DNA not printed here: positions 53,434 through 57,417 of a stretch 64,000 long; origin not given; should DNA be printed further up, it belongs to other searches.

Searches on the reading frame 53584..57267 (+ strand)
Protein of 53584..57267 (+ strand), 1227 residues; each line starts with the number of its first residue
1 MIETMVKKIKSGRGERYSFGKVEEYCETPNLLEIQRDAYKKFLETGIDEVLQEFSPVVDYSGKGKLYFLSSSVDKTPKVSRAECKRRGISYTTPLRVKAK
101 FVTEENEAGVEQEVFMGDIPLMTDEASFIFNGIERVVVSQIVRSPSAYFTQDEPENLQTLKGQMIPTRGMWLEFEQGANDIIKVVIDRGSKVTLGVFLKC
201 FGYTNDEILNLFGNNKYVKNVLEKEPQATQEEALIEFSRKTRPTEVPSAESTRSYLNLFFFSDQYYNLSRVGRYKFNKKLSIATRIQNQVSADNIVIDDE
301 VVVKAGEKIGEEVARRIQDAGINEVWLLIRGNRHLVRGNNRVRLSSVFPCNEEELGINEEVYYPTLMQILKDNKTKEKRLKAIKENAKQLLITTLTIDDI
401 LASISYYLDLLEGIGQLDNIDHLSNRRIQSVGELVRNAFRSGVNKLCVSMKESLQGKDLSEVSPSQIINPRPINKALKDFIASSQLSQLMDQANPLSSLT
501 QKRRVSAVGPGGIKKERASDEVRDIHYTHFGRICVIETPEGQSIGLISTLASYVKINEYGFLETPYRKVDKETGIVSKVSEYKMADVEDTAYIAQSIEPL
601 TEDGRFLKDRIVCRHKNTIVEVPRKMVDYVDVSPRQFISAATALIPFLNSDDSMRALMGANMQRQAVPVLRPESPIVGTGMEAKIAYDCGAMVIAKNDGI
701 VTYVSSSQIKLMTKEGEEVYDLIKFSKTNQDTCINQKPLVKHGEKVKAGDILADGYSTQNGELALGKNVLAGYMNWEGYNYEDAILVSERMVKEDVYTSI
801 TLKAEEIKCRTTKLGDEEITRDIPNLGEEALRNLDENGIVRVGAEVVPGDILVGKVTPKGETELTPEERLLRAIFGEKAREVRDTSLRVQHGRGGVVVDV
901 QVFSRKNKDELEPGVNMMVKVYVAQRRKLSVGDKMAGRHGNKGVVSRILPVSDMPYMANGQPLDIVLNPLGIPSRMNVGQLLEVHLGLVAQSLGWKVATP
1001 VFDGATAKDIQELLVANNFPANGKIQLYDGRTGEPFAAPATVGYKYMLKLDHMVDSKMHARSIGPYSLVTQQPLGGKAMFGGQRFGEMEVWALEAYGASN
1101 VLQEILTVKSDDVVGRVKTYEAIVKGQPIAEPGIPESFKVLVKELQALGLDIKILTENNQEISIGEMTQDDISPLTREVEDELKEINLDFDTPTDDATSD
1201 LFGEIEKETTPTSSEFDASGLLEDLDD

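Call 5: search_protein_families(library=pfam, proteins=[window:53584-57267:+])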
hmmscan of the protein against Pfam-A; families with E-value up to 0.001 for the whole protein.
window:53584-57267:+ (1227 aa): 6 families
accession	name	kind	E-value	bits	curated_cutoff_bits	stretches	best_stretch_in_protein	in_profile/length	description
PF00562.33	RNA_pol_Rpb2_6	-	7.5e-134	447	23.4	1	694-1078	1-372/373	RNA polymerase Rpb2, domain 6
PF04560.25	RNA_pol_Rpb2_7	-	8.8e-28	97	32.1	1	1081-1156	1-86/87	RNA polymerase Rpb2, domain 7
PF04565.21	RNA_pol_Rpb2_3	-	1.8e-24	86.1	21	1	488-556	1-68/68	RNA polymerase Rpb2, domain 3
PF04561.19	RNA_pol_Rpb2_2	-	2.8e-23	83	21.7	2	143-289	1-154/190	RNA polymerase Rpb2, domain 2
PF10385.14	RNA_pol_Rpb2_45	-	8.3e-18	64.6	28.2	1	566-633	1-66/66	RNA polymerase beta subunit external 1 domain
PF04563.20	RNA_pol_Rpb2_1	-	2.5e-14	53.7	28.2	1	33-473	4-201/203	RNA polymerase beta subunit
